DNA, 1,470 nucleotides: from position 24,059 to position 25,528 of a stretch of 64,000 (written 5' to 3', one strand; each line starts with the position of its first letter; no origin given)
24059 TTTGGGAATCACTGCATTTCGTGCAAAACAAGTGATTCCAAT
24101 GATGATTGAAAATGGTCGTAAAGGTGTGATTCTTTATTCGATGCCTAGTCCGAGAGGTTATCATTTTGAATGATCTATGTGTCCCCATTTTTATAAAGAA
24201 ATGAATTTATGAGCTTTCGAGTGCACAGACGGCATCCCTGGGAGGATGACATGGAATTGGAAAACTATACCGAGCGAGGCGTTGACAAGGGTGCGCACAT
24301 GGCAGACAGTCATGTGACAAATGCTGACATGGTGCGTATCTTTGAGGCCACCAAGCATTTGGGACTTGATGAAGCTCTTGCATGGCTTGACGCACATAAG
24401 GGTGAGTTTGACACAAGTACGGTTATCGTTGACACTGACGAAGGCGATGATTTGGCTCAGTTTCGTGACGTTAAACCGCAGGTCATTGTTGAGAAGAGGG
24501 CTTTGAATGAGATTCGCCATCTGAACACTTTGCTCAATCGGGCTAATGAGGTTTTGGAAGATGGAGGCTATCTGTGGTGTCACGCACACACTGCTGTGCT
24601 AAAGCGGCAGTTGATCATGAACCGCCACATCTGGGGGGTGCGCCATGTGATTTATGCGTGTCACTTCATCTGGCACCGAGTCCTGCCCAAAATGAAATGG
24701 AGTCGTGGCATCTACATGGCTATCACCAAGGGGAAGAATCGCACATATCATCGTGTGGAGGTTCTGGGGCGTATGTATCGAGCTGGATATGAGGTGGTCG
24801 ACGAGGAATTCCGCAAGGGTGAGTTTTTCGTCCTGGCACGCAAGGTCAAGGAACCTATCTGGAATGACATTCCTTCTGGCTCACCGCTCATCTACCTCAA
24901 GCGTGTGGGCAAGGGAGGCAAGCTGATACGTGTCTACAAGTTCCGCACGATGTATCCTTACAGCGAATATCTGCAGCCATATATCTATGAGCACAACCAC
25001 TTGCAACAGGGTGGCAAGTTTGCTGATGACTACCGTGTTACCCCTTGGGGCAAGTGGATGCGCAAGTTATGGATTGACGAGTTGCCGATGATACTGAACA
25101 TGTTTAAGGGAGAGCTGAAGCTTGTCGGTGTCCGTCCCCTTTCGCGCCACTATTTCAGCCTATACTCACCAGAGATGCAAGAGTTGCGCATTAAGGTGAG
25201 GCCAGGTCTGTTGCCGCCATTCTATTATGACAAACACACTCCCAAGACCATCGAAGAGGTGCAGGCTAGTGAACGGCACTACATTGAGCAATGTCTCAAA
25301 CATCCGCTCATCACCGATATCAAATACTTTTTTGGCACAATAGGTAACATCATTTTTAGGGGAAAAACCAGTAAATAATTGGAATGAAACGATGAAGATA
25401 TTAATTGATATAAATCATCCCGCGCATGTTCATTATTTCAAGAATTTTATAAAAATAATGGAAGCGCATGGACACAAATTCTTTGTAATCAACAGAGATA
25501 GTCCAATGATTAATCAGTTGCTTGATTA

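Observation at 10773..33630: Wzx/Wzy capsule locus with almost no glycosyltransferases but many amide- and acyl-forming enzymes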

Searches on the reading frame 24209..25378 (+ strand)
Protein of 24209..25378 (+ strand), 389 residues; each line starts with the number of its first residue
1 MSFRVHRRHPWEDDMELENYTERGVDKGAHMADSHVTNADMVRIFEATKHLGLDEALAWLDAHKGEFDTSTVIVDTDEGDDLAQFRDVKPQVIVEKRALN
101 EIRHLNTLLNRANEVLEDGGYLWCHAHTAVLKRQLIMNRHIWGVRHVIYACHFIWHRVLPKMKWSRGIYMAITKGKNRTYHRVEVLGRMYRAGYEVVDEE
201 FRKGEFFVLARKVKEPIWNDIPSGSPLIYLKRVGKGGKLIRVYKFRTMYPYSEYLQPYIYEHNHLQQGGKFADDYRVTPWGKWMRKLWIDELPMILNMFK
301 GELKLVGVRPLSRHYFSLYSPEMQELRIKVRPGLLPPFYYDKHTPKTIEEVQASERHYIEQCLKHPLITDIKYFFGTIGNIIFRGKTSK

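Call 4: search_protein_families(library=pfam, proteins=[window:24209-25378:+], max_evalue=0.01)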
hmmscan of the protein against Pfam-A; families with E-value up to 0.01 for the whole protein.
window:24209-25378:+ (389 aa): 1 family
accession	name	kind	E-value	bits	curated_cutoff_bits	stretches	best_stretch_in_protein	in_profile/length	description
PF02397.22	Bac_transf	-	2.3e-26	92.9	27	1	223-382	31-178/179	Bacterial sugar transferase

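Call 8: search_protein_families(library=ncbifam, proteins=[window:24209-25378:+], max_evalue=0.001)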
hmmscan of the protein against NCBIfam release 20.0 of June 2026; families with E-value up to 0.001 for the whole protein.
window:24209-25378:+ (389 aa): 10 families
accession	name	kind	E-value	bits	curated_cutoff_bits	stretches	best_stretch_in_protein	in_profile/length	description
TIGR03025.1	EPS_sugtrans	subfamily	3.6e-26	92.4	295.55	1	223-334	288-393/445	exopolysaccharide biosynthesis polyprenyl glycosylphosphotransferase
TIGR03022.1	WbaP_sugtrans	subfamily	1.6e-20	73.8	403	1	226-334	292-405/456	undecaprenyl-phosphate galactose phosphotransferase WbaP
TIGR03023.1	WcaJ_sugtrans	equivalog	4.5e-18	65.8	410.75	1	226-334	296-397/453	undecaprenyl-phosphate glucose phosphotransferase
NF052601.1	undeca_RfbP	equivalog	1.2e-15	57.4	330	1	221-334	73-191/244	undecaprenyl-phosphate galactose phosphotransferase family protein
NF041877.1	EPS_EpsZ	equivalog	7.3e-15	54.5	800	1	227-379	300-450/459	exopolysaccharide biosynthesis polyisoprenyl-phosphate hexose-1-phosphate transferase EpsZ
TIGR03013.1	EpsB_2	subfamily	8.3e-15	54.8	393.35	1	222-334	284-389/443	TIGR03013 family XrtA/PEP-CTERM system glycosyltransferase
NF045514.1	glycotran_HepC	equivalog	1.9e-13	50.2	140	1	232-311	157-212/220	heterocyst development glycosyltransferase HepC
NF011751.0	PRK15204.1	equivalog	5.7e-13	48.3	907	1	223-333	309-424/476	undecaprenyl-phosphate galactose phosphotransferase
NF007518.0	PRK10124.1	equivalog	1.4e-10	40.5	684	1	222-334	303-408/464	undecaprenyl-phosphate glucose phosphotransferase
NF050817.1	PolSacchBiosHfsE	equivalog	4.5e-08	32.2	750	1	232-311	312-382/467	polysaccharide biosynthesis protein HfsE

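Call 14: search_solved_structures(query=window:24209-25378:+, max_evalue=1)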
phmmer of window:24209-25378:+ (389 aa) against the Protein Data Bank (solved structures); distinct sequences matched with E-value up to 1: 7.
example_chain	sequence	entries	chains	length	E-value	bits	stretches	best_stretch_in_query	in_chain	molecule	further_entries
30us_A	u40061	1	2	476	1.8e-13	53.3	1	223-341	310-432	UDP-Gal::undecaprenolphosphate Gal-1-P transferase WbaP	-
30wc_A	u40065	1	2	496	2e-13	53.2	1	223-341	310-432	Undecaprenyl-phosphate galactose phosphotransferase WbaP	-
9s7s_A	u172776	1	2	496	2e-13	53.2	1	223-341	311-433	UDP-Gal::undecaprenolphosphate Gal-1-P transferase WbaP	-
9s8l_A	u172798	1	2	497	2e-13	53.2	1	223-341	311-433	UDP-Gal::undecaprenolphosphate Gal-1-P transferase WbaP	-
8t53_A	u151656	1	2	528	1.4e-12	50.4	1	215-334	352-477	Undecaprenyl-phosphate galactose phosphotransferase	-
8e37_B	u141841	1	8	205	5.1e-11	45.3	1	232-340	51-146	N,N'-diacetylbacilliosaminyl-1-phosphate transferase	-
8g1n_A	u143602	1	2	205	1e-10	44.2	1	232-337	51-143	N,N'-diacetylbacilliosaminyl-1-phosphate transferase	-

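Call 27: find_homologous_proteins(query=window:24209-25378:+)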
Query window:24209-25378:+ (389 aa): 4246 proteins with E <= 0.001 among 5852 candidates; the best 120 are listed.
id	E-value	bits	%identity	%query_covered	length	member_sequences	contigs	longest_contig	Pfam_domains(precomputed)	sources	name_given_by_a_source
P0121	2.3e-269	911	99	100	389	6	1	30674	PF02397.23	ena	-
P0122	3.0e-247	838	90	100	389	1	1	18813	PF02397.23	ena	-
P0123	8.7e-244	827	88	100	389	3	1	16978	PF02397.23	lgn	-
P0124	1.7e-241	819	90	97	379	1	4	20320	PF02397.23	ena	-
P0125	2.5e-203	694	91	82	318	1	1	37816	PF02397.23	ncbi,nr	ncbi:MAG: sugar transferase [Muribaculaceae bacterium]|nr:sugar transferase [Muribaculaceae bacteriu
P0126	2.0e-199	681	76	96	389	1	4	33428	PF02397.23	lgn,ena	-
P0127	1.7e-195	668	74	95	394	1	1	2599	PF02397.23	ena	-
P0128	3.3e-195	667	73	95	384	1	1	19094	PF02397.23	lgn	-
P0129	1.1e-194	665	74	95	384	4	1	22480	PF02397.23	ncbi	-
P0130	4.8e-194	663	72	98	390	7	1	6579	PF02397.23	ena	-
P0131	4.9e-193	660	73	96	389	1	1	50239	PF02397.23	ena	-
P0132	5.2e-193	660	74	95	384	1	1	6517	PF02397.23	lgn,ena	-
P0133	1.2e-192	658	73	95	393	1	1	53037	PF02397.23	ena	-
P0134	1.5e-192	658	73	98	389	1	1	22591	PF02397.23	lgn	-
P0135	5.0e-192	656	70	100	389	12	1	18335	PF02397.23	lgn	-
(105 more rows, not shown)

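Call 52: predict_structure(alignment_id=A4)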
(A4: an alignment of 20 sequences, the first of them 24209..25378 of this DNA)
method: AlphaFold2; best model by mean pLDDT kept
length: 389 residues; sequences in the alignment: 20
mean_pLDDT: 66.1   pTM: 0.58
mean pLDDT of the five models: 66.1, 65.4, 65.2, 62.0, 60.1
residues with pLDDT >= 90: 59; 70-90: 139; 50-70: 71; < 50: 120
segments of 3 or more residues with pLDDT < 50: 1-15, 218-282, 290-293, 300-318, 331-337
pLDDT, mean of each block of 10 residues (from residue 1): 32 50 67 81 91 92 93 89 89 94 85 90 90 80 84 78 77 76 75 81 88 64 38 35 39 38 33 35 49 49 37 44 62 47 59 71 73 66 56
secondary structure, 60 per line:
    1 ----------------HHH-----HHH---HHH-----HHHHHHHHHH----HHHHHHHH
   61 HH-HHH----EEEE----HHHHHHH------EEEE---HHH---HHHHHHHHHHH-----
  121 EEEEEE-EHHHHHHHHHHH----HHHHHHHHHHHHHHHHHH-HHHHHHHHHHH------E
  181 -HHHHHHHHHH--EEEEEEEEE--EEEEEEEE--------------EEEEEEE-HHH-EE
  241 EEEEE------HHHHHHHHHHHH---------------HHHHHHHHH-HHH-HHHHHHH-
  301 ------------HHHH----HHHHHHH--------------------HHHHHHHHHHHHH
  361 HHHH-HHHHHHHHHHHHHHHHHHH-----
elements in order: H39-48 H53-62 E71-74 H79-85 E92-95 H105-115 E121-126 H129-139 H144-161 H163-173 H182-191 E194-202 E205-212 E227-233 E239-245 H252-263 H279-287 H293-299 H313-316 H321-327 H348-364 H366-384

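Call 57: fold_search(model_id=the predicted structure, library=pdb)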
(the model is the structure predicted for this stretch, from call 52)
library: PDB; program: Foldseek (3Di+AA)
matches with E <= 10: 1292; with E <= 0.001: 0
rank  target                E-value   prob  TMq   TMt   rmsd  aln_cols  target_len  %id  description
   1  4iwn_B                1.1e-03  1.00  0.20  0.32   9.2       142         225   18  Crystal structure of a putative methyltransferase CmoA in complex with a novel SAM derivative (released 2013-05-29)
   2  4iwn_A                1.3e-03  1.00  0.20  0.33   9.0       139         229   18  Crystal structure of a putative methyltransferase CmoA in complex with a novel SAM derivative (released 2013-05-29)
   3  4gek_G                1.3e-03  1.00  0.20  0.32   9.5       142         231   17  Crystal Structure of wild-type CmoA from E.coli (released 2012-10-10)
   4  8joz_A                1.4e-03  1.00  0.25  0.36   5.3       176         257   15  Crystal structure of CmoM from E. coli complexed with sinefungin and cellularly expressed tRNA Ser (released 2023-08-30)
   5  4gek_A                1.6e-03  1.00  0.21  0.33   9.5       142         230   17  Crystal Structure of wild-type CmoA from E.coli (released 2012-10-10)
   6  8vf7_B                2.0e-03  1.00  0.21  0.07   8.8       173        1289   10  Modifying portion of human FASN with NADPH and the ACP at the ER domain (released 2025-02-26)
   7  4htf_B                2.0e-03  1.00  0.25  0.38  12.7       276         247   13  Crystal structure of S-adenosylmethionine-dependent methyltransferase from Escherichia coli in complex with S-adenosyl (released 2012-11-21)
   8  3ocj                  2.1e-03  1.00  0.19  0.24   8.5       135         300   12  The crystal structure of a possilbe exported protein from Bordetella parapertussis (released 2010-10-06)
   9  8eyi_F                2.1e-03  1.00  0.19  0.07   8.6       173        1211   13  Atomic model of the core modifying region of human fatty acid synthase (released 2023-05-24)
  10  5i2h_A                2.2e-03  1.00  0.19  0.22   5.7       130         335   17  Crystal structure of O-methyltransferase family 2 protein Plim_1147 from Planctomyces limnophilus DSM 3776 complex wit (released 2016-03-02)
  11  6nna_B                2.3e-03  1.00  0.19  0.12   6.0       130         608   12  Human Fatty Acid Synthase Psi/KR Tri-Domain with NADPH and Compound 22 (released 2019-02-20)
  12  4htf_A                2.3e-03  1.00  0.25  0.38   4.0       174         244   13  Crystal structure of S-adenosylmethionine-dependent methyltransferase from Escherichia coli in complex with S-adenosyl (released 2012-11-21)
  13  3hnr                  2.3e-03  1.00  0.21  0.41   7.8       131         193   10  Crystal Structure of a probable methyltransferase BT9727_4108 from Bacillus thuringiensis subsp. Northeast Structural Ge (released 2009-06-23)
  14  8ys9_B                2.4e-03  1.00  0.20  0.35   5.0       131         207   15  Crystal structure of Phosphatidylethanolamine N-methyltransferase from R. thermophilum complexed with DMPE and SAH (released 2024-10-16)
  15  7wdq_D                2.7e-03  1.00  0.19  0.23   7.5       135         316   16  DsyB in complex with SAM (released 2022-06-01)
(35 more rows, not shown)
